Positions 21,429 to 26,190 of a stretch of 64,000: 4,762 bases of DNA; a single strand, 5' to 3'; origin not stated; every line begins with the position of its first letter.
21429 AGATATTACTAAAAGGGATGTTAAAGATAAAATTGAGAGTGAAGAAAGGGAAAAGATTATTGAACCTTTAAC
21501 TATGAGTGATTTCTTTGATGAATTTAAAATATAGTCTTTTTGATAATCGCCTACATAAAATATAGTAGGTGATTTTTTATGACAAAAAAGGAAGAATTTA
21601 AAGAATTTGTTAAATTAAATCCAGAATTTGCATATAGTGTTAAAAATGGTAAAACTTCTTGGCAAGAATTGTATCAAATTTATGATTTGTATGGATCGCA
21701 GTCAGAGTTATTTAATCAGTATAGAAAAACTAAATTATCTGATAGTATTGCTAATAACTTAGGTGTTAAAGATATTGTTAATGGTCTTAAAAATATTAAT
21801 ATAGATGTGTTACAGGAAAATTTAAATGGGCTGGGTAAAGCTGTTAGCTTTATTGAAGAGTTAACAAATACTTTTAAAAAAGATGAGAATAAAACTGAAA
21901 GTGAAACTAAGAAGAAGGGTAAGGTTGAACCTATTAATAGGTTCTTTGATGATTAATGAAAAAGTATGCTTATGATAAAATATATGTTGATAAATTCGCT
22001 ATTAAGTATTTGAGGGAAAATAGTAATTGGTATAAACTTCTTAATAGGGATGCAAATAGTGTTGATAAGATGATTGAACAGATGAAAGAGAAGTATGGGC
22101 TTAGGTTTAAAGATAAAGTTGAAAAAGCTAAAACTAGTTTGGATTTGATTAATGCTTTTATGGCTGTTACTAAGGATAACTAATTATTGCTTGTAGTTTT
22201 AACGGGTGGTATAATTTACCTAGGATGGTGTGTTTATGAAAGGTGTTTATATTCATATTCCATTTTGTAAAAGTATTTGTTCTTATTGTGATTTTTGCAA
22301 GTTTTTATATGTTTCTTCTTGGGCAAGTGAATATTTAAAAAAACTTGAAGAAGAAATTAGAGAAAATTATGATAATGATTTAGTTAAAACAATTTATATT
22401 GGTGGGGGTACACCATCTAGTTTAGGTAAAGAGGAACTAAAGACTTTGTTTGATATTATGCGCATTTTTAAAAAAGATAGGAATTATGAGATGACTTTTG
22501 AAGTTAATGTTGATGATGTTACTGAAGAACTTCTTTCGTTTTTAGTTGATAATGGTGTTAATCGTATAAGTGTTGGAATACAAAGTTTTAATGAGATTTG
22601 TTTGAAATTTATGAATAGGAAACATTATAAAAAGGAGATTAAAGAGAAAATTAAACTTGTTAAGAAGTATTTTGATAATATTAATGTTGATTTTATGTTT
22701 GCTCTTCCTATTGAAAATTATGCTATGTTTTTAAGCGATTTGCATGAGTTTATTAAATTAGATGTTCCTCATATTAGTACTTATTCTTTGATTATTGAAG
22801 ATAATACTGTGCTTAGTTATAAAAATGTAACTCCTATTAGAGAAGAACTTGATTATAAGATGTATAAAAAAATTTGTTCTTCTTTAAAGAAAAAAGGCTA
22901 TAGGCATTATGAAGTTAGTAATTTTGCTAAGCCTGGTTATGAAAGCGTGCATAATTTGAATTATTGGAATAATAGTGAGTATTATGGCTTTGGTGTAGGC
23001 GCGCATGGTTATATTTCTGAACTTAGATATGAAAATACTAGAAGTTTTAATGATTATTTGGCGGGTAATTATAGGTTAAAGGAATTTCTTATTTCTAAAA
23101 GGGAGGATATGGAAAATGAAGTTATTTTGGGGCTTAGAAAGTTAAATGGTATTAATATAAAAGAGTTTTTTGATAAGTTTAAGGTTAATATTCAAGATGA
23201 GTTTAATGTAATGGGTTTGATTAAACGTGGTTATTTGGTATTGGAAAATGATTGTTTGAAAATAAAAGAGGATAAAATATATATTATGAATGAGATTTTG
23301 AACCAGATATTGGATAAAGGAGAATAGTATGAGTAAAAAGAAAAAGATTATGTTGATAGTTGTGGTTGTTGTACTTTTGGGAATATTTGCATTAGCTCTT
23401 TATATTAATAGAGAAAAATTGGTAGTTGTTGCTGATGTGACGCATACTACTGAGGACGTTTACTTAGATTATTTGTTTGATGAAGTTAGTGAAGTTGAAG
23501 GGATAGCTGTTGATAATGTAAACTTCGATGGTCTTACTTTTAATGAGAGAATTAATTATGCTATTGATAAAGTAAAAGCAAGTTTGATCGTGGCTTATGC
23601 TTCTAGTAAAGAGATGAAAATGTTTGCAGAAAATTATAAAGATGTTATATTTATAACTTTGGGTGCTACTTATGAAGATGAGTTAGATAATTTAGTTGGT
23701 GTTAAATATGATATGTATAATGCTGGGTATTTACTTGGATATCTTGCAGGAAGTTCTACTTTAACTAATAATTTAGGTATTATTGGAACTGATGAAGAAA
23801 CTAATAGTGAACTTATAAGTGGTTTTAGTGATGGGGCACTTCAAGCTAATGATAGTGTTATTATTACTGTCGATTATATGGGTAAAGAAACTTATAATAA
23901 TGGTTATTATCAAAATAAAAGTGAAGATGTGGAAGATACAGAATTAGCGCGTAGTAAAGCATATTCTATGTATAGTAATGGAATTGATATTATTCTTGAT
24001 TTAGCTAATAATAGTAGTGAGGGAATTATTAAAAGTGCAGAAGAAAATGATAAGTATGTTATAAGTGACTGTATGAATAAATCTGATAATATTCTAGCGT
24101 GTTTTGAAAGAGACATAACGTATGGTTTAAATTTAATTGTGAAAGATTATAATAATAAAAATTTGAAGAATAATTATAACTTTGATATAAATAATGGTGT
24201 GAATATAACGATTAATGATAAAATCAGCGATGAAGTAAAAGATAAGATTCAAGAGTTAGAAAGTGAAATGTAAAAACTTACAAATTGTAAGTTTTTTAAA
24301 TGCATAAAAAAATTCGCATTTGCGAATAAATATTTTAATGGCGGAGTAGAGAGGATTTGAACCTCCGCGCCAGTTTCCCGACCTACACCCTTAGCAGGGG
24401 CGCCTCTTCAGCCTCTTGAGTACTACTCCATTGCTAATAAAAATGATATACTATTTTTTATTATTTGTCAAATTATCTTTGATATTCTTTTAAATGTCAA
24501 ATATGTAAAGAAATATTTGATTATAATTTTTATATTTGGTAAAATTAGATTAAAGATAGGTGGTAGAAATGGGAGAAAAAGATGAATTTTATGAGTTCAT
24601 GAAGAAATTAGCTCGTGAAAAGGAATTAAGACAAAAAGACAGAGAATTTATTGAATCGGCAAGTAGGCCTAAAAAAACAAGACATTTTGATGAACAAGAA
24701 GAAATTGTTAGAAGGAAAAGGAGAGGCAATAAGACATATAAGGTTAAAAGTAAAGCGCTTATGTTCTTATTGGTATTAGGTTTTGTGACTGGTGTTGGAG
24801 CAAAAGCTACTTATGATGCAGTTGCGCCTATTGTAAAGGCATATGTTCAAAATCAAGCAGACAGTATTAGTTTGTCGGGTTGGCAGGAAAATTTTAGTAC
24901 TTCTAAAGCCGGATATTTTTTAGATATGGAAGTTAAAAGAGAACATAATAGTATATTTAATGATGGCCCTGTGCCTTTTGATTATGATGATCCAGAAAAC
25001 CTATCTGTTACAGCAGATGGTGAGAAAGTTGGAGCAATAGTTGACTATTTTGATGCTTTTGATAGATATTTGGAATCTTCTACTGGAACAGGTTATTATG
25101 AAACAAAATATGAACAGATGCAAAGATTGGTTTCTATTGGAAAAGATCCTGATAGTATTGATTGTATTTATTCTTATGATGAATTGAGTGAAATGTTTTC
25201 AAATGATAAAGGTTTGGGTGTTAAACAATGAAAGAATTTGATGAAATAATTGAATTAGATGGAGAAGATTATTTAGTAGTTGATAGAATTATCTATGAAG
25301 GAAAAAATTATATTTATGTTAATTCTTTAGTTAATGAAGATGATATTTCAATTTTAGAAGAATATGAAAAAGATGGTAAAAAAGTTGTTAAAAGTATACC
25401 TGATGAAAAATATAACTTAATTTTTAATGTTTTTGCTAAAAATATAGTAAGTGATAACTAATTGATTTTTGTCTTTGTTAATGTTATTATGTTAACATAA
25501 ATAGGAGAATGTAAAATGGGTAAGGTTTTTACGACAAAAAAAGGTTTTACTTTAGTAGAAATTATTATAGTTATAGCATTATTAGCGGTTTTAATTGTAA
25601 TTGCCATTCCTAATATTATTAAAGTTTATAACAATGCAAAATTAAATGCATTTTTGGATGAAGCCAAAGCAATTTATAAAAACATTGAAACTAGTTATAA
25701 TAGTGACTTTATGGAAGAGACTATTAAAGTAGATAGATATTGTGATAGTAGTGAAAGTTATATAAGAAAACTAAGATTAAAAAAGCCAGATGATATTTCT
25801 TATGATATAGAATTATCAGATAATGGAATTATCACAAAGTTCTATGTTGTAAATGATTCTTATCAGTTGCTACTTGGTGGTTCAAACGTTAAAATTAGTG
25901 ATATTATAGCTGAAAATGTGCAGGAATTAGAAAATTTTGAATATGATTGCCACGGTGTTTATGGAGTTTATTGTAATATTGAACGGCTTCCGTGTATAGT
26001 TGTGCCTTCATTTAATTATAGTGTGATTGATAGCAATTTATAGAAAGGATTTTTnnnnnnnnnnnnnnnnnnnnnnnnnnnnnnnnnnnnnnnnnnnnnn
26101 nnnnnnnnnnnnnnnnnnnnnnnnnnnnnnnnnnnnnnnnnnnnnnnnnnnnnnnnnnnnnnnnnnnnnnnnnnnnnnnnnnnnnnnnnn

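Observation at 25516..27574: Cluster of four pilin-like small proteins with C-terminal Cys pairs immediately upstream of ftsA-ftsZ, without any pilus assembly genes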

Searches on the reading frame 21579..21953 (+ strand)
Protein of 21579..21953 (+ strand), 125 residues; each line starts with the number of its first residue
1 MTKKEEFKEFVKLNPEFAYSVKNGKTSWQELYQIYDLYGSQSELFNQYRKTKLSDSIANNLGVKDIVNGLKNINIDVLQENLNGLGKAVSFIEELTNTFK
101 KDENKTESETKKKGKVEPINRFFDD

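Call 7: search_protein_families(library=pfam, proteins=[window:21579-21953:+], max_evalue=1)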
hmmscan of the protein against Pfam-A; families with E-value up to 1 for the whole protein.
window:21579-21953:+ (125 aa): 1 family
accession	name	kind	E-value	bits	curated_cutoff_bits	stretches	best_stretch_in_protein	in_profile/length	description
PF14071.11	YlbD_coat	-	1.5e-17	64.5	27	1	5-112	1-118/126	Putative coat protein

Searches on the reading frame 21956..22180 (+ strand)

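Call 7: search_protein_families(library=pfam, proteins=[window:21956-22180:+], max_evalue=1)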
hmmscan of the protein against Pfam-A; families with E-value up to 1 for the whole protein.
window:21956-22180:+ (75 aa): 5 families
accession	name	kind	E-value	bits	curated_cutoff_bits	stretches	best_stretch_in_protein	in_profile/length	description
PF14003.11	YlbE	-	6.8e-09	36.3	27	1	17-71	5-59/61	YlbE-like protein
PF20861.2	Isd_H_B_linker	-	0.017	15.7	27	1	27-63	18-54/63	Iron-regulated surface determinant protein H/B, linker domain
PF17910.6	FeoB_Cyto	-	0.052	14.4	23.4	1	13-57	28-71/90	FeoB cytosolic helical domain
PF24809.1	DUF7708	-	0.054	13.8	25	1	15-71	89-140/146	Domain of unknown function (DUF7708)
PF08339.15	RTX_C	-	0.068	13.8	30.2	1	23-57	33-71/132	RTX C-terminal domain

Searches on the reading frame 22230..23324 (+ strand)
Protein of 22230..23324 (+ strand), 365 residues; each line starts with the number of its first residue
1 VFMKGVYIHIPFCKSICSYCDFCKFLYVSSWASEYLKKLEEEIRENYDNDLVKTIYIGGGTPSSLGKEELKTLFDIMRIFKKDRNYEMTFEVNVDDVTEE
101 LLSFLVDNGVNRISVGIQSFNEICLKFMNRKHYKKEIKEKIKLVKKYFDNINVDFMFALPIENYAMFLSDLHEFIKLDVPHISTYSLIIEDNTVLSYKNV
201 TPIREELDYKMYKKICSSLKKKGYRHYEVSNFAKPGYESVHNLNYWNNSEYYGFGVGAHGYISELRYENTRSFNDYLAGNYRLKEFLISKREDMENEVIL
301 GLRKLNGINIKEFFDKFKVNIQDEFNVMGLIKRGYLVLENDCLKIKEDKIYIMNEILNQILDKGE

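Call 7: search_protein_families(library=pfam, proteins=[window:22230-23324:+], max_evalue=1)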
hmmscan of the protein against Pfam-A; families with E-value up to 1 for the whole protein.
window:22230-23324:+ (365 aa): 6 families
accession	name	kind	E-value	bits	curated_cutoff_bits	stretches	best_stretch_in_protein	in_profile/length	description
PF04055.27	Radical_SAM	-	1.1e-25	91.2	29.5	1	7-170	1-162/166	Radical SAM superfamily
PF06969.22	HemN_C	-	5.5e-08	33.2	24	1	288-346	1-61/67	HemN C-terminal domain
PF13353.11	Fer4_12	-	0.16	12.7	22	1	12-85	14-82/137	4Fe-4S single cluster domain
PF12491.13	ApoB100_C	-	0.16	12.4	27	1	159-176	30-47/57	Apolipoprotein B100 C terminal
PF12606.13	RELT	-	0.33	10.5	25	1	215-225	20-30/42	Tumour necrosis factor receptor superfamily member 19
PF22025.1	ThiI_fer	-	0.47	11.4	25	1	120-153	6-39/72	ThiI ferredoxin-like domain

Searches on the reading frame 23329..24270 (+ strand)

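Call 7: search_protein_families(library=pfam, proteins=[window:23329-24270:+], max_evalue=1)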
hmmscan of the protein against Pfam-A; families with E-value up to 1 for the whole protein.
window:23329-24270:+ (314 aa): 2 families
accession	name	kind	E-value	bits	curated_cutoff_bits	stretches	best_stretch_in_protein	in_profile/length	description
PF02608.20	Bmp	-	1.3e-18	67.4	24.1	1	91-308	70-284/301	ABC transporter substrate-binding protein PnrA-like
PF15711.10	ILEI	-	0.062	14.2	27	0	58-119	13-76/90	Interleukin-like EMT inducer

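Call 8: search_protein_families(library=ncbifam, proteins=[window:23329-24270:+], max_evalue=1)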
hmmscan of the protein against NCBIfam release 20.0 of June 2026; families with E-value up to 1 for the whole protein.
window:23329-24270:+ (314 aa): 1 family
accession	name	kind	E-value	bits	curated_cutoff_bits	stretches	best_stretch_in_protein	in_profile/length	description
NF047927.1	ABC_BMP_B6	equivalog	5.8e-11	42.1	400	1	76-313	53-291/314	putative B6 ABC transporter substrate-binding protein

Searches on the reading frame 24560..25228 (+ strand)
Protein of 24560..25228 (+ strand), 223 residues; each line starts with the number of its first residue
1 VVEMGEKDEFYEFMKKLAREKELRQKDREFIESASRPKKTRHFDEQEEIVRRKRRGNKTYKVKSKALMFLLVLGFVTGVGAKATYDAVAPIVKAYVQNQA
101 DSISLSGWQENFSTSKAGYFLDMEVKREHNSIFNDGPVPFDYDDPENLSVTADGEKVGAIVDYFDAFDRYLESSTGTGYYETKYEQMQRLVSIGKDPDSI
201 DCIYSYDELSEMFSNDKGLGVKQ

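Call 7: search_protein_families(library=pfam, proteins=[window:24560-25228:+], max_evalue=1)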
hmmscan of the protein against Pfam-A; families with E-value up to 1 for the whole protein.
window:24560-25228:+ (223 aa): 3 families
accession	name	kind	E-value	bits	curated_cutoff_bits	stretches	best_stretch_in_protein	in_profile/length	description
PF13786.12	DUF4179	-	0.024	15.5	30.1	1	58-121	4-63/94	Domain of unknown function (DUF4179)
PF00463.27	ICL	-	0.032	13.2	26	1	34-114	11-92/526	Isocitrate lyase family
PF22347.1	AvrPiz-t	-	0.24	12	27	1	179-204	28-53/70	Avirulence protein AvrPiz-t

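Call 8: search_protein_families(library=ncbifam, proteins=[window:24560-25228:+], max_evalue=1)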
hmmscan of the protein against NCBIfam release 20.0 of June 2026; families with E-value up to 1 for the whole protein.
window:24560-25228:+ (223 aa): 0 families

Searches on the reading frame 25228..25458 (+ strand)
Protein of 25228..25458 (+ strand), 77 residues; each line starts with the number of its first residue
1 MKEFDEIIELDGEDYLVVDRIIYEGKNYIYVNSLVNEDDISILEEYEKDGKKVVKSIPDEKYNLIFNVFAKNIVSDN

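Call 7: search_protein_families(library=pfam, proteins=[window:25228-25458:+], max_evalue=1)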
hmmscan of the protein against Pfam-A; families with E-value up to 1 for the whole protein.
window:25228-25458:+ (77 aa): 2 families
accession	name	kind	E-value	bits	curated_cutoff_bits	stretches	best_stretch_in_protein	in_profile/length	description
PF06949.16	DUF1292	-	0.00011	23.4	24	1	14-70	7-71/75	Protein of unknown function (DUF1292)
PF13785.11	DUF4178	-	0.065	13.8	25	1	6-47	4-46/136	Domain of unknown function (DUF4178)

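Call 8: search_protein_families(library=ncbifam, proteins=[window:25228-25458:+], max_evalue=1)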
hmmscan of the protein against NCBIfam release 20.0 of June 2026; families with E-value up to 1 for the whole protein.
window:25228-25458:+ (77 aa): 0 families

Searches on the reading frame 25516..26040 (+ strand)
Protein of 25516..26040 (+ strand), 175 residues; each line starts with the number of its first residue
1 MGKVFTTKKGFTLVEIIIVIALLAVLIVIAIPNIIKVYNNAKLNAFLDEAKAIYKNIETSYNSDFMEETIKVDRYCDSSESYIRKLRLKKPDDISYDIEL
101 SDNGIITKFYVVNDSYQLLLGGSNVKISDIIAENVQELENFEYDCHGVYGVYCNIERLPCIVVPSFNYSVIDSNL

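Call 7: search_protein_families(library=pfam, proteins=[window:25516-26040:+], max_evalue=1)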
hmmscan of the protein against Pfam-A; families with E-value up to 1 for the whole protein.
window:25516-26040:+ (175 aa): 6 families
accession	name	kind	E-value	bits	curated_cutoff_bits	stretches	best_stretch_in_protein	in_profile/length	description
PF07963.17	N_methyl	-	2.2e-06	27.5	21.2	1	8-31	4-27/27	Prokaryotic N-terminal methylation motif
PF20456.3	DUF6709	-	0.0044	16.5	27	1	10-74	182-251/339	Family of unknown function (DUF6709)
PF12698.13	ABC2_membrane_3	-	0.068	12.7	31.6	1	16-139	8-124/347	ABC-2 family transporter protein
PF14538.11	Raptor_N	-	0.097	12.9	27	1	18-89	5-85/151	Raptor N-terminal CASPase like domain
PF11337.13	DUF3139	-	0.18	12.9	27.3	1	14-64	6-56/83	Protein of unknown function (DUF3139)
PF15509.11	DUF4650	-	0.25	11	27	1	44-89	273-318/519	Domain of unknown function (DUF4650)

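Call 8: search_protein_families(library=ncbifam, proteins=[window:25516-26040:+], max_evalue=1)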
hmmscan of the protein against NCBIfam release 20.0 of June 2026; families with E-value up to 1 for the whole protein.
window:25516-26040:+ (175 aa): 17 families
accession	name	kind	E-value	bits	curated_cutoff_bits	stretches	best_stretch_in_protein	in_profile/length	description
NF041775.1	typeIV_PilA_Myxo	equivalog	5.7e-09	36.3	400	1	8-76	10-70/214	type IV pilin protein PilA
NF040999.1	pilin_ComGC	equivalog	1.3e-07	31.7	75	1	8-60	1-49/84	competence type IV pilus major pilin ComGC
TIGR02532.1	IV_pilin_GFxxxE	domain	5.8e-07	29.1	16.3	1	8-31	1-24/24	prepilin-type N-terminal cleavage/methylation domain-containing protein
NF007862.0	PRK10574.1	equivalog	2.5e-06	27.7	138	1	6-52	2-48/145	prepilin peptidase-dependent pilin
NF041013.1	T4P_ComGE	equivalog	5.4e-06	26.4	49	1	8-43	3-38/83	competence type IV pilus minor pilin ComGE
NF040982.1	ComGD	equivalog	1.1e-05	25.8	70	1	8-109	1-112/139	competence type IV pilus minor pilin ComGD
TIGR01710.1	typeII_sec_gspG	equivalog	1.1e-05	25.5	88.85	1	9-58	1-50/134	type II secretion system major pseudopilin GspG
TIGR02596.1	TIGR02596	subfamily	1.5e-05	25.1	70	1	11-45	1-35/196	Verru_Chthon cassette protein D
NF041002.1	pilin_ComGF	equivalog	0.002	18.3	80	1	8-47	1-39/139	competence type IV pilus minor pilin ComGF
NF007800.0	PRK10506.1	equivalog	0.0023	17.8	158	1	4-72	4-72/163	prepilin peptidase-dependent protein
TIGR01708.2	typeII_sec_gspH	equivalog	0.0075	16.3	80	1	9-30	2-23/169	type II secretion system minor pseudopilin GspH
NF007660.0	PRK10332.1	equivalog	0.071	13.6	86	1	2-40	2-39/107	prepilin-type N-terminal cleavage/methylation domain-containing protein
TIGR01711.1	gspJ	equivalog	0.083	12.7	64.85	1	9-31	1-23/192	type II secretion system minor pseudopilin GspJ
TIGR02599.1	TIGR02599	subfamily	0.11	11.7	256.5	1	10-32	1-23/361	Verru_Chthon cassette protein C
NF007848.0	PRK10557.1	equivalog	0.11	11.7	120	1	6-30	8-32/192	prepilin peptidase-dependent protein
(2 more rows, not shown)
